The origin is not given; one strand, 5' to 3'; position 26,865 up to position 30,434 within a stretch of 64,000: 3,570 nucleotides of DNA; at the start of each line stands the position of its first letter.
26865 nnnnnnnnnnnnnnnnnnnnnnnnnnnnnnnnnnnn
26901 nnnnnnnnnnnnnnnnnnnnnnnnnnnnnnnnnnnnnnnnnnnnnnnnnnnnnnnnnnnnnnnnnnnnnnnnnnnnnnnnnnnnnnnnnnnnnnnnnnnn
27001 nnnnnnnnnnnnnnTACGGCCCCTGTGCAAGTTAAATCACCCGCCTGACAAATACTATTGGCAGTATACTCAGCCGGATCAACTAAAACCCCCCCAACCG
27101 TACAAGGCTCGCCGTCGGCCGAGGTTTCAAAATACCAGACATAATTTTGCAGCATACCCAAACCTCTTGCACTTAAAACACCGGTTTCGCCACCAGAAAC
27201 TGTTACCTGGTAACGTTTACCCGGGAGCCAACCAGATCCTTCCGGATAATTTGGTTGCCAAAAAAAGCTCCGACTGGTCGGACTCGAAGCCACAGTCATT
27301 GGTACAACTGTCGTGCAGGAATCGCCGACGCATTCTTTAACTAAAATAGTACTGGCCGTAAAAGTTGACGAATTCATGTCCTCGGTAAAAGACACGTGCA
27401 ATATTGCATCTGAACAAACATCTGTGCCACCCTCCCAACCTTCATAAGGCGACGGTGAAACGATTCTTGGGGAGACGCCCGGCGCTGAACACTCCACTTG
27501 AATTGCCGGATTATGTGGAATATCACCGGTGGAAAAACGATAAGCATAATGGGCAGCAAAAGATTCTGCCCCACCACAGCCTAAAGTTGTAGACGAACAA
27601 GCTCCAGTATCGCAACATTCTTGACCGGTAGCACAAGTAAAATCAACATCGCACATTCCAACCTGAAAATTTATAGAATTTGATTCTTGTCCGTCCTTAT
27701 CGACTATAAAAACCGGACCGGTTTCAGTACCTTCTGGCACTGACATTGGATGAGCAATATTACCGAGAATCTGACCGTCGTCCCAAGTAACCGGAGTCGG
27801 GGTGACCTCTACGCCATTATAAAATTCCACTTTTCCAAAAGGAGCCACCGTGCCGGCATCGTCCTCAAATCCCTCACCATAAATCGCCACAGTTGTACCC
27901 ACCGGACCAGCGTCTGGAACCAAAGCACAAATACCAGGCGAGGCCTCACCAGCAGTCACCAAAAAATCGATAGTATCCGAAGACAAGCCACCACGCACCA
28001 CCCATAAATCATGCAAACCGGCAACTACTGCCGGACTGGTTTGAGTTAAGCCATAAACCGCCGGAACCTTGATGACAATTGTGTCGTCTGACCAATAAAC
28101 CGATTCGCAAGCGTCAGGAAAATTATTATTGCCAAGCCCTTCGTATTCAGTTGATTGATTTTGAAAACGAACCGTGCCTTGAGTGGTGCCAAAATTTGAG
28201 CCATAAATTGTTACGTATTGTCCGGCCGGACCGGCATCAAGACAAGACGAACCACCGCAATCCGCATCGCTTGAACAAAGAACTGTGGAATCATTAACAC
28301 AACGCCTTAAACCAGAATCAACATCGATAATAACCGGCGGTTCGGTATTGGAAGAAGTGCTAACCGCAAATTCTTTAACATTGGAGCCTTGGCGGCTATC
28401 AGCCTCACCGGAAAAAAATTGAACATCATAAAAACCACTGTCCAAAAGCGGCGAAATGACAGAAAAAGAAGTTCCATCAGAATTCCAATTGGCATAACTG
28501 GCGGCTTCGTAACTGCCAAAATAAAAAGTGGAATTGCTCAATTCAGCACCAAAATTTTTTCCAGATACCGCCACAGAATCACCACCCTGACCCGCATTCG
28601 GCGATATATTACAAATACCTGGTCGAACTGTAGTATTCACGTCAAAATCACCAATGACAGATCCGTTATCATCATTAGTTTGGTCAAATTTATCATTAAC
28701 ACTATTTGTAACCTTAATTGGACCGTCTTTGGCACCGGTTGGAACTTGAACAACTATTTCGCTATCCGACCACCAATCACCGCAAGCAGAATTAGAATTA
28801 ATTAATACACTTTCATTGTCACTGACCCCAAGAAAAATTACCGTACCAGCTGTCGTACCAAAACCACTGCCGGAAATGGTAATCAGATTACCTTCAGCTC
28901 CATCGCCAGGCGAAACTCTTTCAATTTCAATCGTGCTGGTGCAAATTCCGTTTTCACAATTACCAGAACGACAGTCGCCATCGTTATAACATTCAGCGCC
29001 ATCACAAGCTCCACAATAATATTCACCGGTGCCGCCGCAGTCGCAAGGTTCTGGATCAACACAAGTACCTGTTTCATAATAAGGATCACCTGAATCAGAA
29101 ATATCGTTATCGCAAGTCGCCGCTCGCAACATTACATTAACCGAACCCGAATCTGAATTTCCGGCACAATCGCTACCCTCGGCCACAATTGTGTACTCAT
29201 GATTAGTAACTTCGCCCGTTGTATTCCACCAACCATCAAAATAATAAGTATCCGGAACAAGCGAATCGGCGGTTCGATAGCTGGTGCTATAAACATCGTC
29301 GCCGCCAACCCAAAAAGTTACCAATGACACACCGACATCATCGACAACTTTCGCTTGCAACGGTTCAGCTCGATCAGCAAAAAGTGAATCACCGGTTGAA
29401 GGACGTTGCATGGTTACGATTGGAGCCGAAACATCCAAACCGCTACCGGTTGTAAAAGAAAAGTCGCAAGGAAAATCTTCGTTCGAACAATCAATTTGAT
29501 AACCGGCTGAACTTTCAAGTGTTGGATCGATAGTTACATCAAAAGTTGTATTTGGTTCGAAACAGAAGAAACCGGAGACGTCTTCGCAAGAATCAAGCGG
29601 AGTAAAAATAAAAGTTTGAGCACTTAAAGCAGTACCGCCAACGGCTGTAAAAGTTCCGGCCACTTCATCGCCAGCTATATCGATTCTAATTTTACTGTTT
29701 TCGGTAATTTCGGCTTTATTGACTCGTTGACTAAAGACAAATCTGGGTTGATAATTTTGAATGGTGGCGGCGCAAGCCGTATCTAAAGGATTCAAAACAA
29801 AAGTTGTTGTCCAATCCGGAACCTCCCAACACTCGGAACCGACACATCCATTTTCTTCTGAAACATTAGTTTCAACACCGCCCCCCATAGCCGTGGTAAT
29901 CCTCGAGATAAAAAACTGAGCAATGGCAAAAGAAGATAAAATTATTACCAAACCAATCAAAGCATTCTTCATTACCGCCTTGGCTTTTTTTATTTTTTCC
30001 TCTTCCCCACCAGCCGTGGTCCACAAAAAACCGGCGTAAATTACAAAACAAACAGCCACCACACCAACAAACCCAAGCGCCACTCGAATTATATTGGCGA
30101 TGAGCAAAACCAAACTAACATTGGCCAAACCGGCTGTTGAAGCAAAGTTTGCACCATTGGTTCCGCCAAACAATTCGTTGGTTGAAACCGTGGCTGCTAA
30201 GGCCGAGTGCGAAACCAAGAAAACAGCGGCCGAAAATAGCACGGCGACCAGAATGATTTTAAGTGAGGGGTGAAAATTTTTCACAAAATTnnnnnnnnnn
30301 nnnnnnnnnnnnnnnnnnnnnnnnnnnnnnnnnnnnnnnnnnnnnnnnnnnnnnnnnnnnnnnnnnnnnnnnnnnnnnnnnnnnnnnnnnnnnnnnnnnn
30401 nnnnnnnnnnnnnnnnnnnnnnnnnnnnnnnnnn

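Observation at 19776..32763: Locus of three consecutive genes sharing a VirB2/TrbC-like pilin-fold N-terminal module, two of them fused to very large extracellular regions including a 3502-aa Cys-repeat/IPT/vWA protein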

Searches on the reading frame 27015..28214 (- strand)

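Call 57: search_protein_families(library=pfam, proteins=[window:27015-28214:-], max_evalue=0.1)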
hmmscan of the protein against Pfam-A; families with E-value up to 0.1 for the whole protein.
seq(400 aa): 2 families
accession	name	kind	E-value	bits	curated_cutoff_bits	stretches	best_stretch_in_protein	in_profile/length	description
PF01833.30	TIG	-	3.9e-08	33.6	20.9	2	1-84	19-82/84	IPT/TIG domain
PF13205.12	Big_5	-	4.2e-06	27.9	23.6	1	249-364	5-105/105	Bacterial Ig-like domain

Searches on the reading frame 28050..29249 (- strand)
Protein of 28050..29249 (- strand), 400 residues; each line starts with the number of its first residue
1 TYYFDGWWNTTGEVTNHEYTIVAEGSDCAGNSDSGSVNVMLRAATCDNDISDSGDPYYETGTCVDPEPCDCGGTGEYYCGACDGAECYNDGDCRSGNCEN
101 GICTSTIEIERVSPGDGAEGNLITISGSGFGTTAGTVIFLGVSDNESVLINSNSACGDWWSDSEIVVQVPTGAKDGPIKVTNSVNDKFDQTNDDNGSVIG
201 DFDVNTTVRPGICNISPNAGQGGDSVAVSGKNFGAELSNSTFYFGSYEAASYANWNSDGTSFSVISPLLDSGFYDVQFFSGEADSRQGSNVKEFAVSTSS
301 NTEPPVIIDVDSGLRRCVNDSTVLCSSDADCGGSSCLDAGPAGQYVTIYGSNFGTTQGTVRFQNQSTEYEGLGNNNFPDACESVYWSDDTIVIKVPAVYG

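Call 57: search_protein_families(library=pfam, proteins=[window:28050-29249:-], max_evalue=0.1)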
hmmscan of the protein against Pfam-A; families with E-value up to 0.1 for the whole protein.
seq(400 aa): 1 family
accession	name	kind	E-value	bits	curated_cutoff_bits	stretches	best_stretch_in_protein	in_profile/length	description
PF01833.30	TIG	-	1.4e-17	63.9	20.9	3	109-192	3-76/84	IPT/TIG domain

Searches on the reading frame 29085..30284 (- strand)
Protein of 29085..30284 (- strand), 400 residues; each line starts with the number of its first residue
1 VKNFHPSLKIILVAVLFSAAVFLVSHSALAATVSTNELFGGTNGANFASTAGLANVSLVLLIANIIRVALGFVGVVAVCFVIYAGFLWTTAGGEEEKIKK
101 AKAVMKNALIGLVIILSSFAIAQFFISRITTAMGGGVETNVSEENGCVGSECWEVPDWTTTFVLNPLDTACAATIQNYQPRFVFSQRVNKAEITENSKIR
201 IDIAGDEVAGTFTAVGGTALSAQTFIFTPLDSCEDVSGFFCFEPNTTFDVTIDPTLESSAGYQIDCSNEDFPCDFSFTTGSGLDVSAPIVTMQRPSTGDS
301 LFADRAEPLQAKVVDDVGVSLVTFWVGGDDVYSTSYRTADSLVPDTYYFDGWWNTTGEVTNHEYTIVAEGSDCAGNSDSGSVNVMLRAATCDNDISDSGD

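Call 57: search_protein_families(library=pfam, proteins=[window:29085-30284:-], max_evalue=0.1)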
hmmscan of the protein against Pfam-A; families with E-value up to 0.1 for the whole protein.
seq(400 aa): 3 families
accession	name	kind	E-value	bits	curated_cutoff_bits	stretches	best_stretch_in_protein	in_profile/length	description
PF18895.5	T4SS_pilin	-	4.1e-07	30.4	26.6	1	58-125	5-71/71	Type IV secretion system pilin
PF17957.7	Big_7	-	4.6e-05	24.4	24.1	1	288-367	1-69/70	Bacterial Ig domain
PF13205.12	Big_5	-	0.0032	18.6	23.6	1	166-279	12-105/105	Bacterial Ig-like domain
